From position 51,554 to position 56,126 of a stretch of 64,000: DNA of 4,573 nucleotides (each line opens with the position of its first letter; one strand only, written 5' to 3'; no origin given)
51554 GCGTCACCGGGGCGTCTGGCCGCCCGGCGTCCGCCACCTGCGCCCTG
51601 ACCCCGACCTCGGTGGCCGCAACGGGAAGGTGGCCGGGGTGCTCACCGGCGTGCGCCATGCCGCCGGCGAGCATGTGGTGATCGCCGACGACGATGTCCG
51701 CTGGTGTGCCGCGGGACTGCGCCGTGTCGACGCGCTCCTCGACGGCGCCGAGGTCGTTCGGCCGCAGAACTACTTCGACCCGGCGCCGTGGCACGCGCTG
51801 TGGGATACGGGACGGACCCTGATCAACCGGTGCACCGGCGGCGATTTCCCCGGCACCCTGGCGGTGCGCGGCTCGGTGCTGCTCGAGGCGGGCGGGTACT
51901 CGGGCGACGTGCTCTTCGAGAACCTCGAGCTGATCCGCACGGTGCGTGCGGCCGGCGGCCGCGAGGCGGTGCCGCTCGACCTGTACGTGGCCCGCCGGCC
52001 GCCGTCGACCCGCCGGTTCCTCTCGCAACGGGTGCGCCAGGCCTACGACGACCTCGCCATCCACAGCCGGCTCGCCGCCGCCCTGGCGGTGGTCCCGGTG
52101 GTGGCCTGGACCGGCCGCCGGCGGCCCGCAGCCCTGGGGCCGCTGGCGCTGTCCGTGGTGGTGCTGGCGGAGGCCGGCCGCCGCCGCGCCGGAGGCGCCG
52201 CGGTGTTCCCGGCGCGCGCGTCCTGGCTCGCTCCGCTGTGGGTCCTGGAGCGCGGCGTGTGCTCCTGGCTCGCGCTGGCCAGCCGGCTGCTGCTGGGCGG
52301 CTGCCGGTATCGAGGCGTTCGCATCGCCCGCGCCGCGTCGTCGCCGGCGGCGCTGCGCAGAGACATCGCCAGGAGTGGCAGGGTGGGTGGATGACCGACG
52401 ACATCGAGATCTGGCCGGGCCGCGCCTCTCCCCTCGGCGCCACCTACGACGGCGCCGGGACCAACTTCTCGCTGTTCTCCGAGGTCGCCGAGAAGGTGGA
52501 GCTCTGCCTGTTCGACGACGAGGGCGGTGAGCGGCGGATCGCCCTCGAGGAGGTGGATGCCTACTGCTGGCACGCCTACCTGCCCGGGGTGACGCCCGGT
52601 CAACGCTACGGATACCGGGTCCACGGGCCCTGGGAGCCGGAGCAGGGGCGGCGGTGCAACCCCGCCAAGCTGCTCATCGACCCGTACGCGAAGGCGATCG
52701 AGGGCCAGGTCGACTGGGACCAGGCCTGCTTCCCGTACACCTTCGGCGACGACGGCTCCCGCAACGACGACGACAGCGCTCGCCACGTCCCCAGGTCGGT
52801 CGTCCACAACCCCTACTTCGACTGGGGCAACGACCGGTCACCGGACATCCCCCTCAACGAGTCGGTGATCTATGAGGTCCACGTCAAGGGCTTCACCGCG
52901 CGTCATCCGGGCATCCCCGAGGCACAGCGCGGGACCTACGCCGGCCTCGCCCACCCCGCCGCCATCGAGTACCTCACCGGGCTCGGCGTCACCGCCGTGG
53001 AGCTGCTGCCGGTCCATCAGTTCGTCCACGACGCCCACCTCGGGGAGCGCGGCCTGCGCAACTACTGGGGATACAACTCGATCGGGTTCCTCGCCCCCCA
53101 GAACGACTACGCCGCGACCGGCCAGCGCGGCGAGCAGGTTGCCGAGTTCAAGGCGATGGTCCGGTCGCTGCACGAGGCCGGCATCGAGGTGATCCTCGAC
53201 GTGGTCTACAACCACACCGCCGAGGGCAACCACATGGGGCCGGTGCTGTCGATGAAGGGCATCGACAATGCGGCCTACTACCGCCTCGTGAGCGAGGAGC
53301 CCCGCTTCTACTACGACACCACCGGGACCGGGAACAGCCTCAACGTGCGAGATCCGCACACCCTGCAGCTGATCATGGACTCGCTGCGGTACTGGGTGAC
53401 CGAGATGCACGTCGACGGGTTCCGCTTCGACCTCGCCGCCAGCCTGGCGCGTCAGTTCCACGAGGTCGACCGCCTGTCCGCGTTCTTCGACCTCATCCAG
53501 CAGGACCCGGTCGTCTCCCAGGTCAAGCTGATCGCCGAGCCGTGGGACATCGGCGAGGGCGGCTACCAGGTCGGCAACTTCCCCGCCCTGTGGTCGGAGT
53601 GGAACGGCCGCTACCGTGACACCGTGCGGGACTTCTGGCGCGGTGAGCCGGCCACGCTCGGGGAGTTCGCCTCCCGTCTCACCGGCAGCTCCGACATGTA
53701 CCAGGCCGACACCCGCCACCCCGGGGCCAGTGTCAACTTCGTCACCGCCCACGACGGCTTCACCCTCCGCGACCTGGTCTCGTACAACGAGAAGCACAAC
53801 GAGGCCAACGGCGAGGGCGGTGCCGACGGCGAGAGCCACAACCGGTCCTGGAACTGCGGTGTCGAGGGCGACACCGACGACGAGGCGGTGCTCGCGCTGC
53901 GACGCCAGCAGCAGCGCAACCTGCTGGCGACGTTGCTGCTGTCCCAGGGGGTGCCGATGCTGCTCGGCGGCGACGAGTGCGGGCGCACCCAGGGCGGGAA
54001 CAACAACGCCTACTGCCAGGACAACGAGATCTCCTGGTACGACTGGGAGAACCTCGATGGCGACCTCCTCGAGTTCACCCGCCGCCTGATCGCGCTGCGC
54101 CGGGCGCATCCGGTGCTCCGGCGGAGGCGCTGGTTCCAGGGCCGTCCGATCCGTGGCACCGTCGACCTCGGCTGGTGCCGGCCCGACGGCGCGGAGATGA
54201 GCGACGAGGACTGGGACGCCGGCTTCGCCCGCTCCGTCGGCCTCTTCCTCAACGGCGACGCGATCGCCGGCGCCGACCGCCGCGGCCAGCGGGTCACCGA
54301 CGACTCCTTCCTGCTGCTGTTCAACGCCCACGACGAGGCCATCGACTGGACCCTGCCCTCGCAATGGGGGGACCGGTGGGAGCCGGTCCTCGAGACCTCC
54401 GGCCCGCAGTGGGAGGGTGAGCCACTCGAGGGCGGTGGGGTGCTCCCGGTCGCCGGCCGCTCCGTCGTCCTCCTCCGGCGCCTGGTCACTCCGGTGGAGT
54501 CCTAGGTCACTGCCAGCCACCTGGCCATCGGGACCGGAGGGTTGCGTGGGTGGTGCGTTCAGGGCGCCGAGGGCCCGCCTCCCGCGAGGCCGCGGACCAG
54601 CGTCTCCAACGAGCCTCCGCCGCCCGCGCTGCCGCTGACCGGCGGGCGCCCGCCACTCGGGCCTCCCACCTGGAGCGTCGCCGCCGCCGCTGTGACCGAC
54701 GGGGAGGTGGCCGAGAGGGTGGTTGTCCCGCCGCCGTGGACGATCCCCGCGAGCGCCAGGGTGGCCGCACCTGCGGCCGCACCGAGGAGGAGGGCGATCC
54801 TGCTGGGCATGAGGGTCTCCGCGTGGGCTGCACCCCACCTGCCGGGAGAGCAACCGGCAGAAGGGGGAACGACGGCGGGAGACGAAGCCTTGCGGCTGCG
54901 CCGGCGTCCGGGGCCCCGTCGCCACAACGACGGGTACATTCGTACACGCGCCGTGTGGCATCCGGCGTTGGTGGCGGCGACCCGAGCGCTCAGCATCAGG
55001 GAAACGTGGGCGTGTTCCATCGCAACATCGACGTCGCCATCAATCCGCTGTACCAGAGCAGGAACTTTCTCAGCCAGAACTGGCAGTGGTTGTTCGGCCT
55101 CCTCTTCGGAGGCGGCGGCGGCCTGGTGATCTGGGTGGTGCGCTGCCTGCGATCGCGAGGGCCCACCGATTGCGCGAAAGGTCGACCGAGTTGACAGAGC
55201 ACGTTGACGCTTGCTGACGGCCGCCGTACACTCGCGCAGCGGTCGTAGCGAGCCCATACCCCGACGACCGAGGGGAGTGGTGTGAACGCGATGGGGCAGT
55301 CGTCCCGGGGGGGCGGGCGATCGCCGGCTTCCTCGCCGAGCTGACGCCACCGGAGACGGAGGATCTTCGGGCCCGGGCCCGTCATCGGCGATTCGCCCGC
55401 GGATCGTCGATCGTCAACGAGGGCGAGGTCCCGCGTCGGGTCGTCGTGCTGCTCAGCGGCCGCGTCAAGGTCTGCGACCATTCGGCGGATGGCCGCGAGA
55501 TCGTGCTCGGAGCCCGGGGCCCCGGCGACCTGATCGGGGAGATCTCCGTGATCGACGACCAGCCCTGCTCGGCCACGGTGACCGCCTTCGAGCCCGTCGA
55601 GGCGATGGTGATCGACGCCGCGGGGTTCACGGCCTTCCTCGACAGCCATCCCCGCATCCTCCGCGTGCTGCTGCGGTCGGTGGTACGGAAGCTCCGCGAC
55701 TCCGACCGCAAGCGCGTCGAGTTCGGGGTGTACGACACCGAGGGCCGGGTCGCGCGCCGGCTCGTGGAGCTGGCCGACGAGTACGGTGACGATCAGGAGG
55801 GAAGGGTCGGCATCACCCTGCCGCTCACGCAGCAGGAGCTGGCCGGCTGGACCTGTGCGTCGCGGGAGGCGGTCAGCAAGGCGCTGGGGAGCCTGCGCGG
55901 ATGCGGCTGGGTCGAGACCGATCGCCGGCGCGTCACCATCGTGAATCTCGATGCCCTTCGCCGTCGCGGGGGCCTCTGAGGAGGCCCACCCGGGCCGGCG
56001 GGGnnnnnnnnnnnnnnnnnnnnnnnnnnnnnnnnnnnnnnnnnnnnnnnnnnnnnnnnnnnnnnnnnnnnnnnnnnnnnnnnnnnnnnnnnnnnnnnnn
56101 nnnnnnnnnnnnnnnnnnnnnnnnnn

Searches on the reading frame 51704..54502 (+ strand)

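Call 64: search_protein_families(library=pfam, proteins=[window:51704-54502:+], max_evalue=0.001)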
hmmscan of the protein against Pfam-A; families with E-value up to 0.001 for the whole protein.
window:51704-54502:+ (933 aa): 2 families
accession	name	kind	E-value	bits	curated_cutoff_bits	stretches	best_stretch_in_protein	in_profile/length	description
PF02922.24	CBM_48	-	1.1e-20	74.1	22.4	1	243-329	1-83/83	Carbohydrate-binding module 48 (Isoamylase N-terminal domain)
PF00128.31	Alpha-amylase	-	2.3e-15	57.3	22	1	410-763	16-358/446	Alpha amylase, catalytic domain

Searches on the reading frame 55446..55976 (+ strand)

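Call 63: search_protein_families(library=pfam, proteins=[window:55446-55976:+], max_evalue=0.001)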
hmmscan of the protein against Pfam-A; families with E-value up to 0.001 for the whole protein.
window:55446-55976:+ (177 aa): 2 families
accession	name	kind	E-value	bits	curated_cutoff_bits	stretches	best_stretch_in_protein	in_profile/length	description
PF13545.12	HTH_Crp_2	-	5.6e-18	65.1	27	1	100-173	1-69/70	Crp-like helix-turn-helix domain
PF00027.35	cNMP_binding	-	2e-15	57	27.5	1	2-68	23-89/89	Cyclic nucleotide-binding domain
